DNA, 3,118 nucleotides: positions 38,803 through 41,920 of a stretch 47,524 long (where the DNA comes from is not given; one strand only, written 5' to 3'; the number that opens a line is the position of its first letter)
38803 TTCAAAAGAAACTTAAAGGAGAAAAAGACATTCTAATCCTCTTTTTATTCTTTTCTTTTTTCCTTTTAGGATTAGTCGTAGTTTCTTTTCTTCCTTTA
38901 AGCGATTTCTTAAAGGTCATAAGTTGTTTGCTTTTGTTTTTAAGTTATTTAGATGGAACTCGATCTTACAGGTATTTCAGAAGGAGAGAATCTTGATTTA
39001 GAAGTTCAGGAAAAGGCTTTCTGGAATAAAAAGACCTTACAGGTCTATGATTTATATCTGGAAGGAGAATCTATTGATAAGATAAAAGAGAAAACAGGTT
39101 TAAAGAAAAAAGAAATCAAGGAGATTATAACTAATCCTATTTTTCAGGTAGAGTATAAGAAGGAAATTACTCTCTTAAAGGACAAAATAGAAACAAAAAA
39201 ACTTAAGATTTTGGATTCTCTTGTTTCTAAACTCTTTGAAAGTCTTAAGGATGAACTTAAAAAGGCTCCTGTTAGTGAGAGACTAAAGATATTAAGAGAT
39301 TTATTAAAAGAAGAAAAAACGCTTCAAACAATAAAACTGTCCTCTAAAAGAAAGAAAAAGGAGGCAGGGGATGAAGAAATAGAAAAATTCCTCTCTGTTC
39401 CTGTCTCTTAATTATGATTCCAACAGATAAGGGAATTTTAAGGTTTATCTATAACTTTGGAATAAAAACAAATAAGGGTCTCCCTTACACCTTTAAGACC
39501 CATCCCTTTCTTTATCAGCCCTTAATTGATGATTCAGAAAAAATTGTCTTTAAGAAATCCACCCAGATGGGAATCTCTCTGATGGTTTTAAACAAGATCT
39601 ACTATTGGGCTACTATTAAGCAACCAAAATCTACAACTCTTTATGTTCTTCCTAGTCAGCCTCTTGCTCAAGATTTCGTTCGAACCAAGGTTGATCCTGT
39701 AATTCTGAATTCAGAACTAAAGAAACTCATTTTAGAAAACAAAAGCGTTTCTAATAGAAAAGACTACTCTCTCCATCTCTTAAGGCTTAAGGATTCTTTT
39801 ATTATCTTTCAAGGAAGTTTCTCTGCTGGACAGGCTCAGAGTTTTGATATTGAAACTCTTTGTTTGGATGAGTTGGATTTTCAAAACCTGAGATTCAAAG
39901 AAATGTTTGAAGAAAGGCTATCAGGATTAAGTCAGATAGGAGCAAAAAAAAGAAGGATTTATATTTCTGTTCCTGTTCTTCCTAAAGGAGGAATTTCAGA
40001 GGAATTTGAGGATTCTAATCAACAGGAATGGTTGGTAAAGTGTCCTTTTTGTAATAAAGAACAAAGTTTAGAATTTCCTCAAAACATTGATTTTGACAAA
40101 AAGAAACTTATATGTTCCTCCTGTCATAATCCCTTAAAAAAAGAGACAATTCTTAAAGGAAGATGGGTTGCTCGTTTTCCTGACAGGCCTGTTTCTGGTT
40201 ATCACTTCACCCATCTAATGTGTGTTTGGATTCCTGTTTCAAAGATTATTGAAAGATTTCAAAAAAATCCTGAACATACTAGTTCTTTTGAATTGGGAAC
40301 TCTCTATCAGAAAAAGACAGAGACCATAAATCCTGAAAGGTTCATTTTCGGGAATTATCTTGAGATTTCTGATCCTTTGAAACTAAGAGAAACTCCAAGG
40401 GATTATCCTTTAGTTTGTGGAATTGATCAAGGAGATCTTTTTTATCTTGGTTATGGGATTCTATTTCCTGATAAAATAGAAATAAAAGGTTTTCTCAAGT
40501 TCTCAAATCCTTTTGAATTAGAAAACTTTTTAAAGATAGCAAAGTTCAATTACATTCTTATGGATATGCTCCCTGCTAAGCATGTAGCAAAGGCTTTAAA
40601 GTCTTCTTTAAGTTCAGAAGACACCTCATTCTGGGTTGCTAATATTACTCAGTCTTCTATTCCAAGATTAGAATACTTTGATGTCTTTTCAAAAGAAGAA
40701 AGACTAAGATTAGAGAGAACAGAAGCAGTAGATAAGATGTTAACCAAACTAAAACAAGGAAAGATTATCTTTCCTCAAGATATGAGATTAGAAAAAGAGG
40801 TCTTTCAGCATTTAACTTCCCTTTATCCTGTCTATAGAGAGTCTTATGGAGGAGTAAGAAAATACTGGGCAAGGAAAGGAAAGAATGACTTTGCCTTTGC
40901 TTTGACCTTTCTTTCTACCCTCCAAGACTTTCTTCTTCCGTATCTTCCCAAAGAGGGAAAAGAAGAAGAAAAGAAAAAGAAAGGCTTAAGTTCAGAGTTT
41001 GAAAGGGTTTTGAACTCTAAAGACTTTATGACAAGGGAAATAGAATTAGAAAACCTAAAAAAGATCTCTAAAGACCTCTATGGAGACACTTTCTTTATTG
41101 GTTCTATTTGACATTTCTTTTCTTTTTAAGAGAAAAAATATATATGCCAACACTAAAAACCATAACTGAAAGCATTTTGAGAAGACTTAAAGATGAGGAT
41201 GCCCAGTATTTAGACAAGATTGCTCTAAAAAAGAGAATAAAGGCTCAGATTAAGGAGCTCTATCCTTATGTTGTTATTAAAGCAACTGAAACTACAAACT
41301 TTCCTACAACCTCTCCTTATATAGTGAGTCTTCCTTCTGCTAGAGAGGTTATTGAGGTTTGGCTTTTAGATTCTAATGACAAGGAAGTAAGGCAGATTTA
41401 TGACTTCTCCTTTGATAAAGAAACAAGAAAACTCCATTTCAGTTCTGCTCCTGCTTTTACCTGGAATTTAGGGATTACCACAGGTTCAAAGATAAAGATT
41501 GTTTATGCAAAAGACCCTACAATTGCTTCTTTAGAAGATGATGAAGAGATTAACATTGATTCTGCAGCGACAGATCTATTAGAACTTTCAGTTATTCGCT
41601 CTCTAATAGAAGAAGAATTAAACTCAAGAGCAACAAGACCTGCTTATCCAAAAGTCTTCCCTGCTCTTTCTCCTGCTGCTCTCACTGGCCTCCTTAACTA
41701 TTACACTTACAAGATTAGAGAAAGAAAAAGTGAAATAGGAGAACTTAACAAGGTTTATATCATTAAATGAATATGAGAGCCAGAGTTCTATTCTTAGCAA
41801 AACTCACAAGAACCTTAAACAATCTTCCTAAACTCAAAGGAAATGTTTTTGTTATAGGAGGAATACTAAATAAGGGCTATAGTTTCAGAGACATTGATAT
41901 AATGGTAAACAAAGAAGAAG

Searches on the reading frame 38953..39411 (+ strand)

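Call 11: search_protein_families(library=phrogs, proteins=[window:38953-39411:+], max_evalue=0.01)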
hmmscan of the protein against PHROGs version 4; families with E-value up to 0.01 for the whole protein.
window:38953-39411:+ (152 aa): 1 family
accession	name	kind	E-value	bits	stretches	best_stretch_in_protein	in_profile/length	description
phrog_4645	-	DNA, RNA and nucleotide metabolism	0.006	16.8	1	13-69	28-87/308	endonuclease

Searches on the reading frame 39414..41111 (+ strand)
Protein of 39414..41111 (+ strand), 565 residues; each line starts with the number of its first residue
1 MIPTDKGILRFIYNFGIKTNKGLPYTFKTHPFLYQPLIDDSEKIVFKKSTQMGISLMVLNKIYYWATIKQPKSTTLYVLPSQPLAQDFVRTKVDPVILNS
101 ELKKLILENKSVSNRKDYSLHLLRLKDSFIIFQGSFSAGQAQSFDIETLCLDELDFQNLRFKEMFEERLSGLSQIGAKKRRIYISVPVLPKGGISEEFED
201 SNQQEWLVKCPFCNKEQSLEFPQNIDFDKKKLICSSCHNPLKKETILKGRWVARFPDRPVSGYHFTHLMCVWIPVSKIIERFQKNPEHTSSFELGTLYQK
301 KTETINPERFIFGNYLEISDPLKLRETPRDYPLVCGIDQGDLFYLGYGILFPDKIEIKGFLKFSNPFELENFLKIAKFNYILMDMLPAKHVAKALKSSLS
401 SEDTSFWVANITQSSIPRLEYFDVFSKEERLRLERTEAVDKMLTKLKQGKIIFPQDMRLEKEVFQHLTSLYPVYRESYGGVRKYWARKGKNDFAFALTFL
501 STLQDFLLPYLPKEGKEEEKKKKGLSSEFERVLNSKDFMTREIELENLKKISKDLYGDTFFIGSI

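Call 11: search_protein_families(library=phrogs, proteins=[window:39414-41111:+], max_evalue=0.01)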
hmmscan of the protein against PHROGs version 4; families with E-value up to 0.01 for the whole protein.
window:39414-41111:+ (565 aa): 5 families
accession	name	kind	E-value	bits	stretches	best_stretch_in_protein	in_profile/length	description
phrog_675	-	head and packaging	4.5e-64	217.7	1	21-500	35-543/576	terminase large subunit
phrog_15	-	head and packaging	3.7e-25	89.5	2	41-155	399-510/1330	terminase large subunit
phrog_12876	-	head and packaging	3.2e-15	57.4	1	86-223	7-133/235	terminase large subunit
phrog_21311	-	head and packaging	1.4e-05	26.1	1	80-224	2-151/218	terminase large subunit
phrog_2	-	head and packaging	0.00013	21.8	1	27-189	262-404/807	terminase large subunit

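Call 86: search_solved_structures(query=window:39414-41111:+, max_evalue=0.01)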
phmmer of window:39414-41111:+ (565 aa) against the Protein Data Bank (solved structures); distinct sequences matched with E-value up to 0.01: 0.

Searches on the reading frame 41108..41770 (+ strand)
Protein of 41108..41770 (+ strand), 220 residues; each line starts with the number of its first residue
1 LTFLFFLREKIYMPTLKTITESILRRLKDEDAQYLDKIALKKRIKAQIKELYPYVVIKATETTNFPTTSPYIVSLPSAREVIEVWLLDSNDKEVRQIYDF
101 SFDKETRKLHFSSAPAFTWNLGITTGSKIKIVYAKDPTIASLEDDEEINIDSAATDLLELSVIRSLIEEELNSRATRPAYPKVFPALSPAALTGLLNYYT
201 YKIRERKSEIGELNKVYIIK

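Call 11: search_protein_families(library=phrogs, proteins=[window:41108-41770:+], max_evalue=0.01)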
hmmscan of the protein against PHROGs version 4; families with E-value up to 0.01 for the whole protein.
window:41108-41770:+ (220 aa): 1 family
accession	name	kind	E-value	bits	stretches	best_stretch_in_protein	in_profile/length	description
phrog_7578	-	unknown function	0.00037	20.6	1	39-146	107-215/300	-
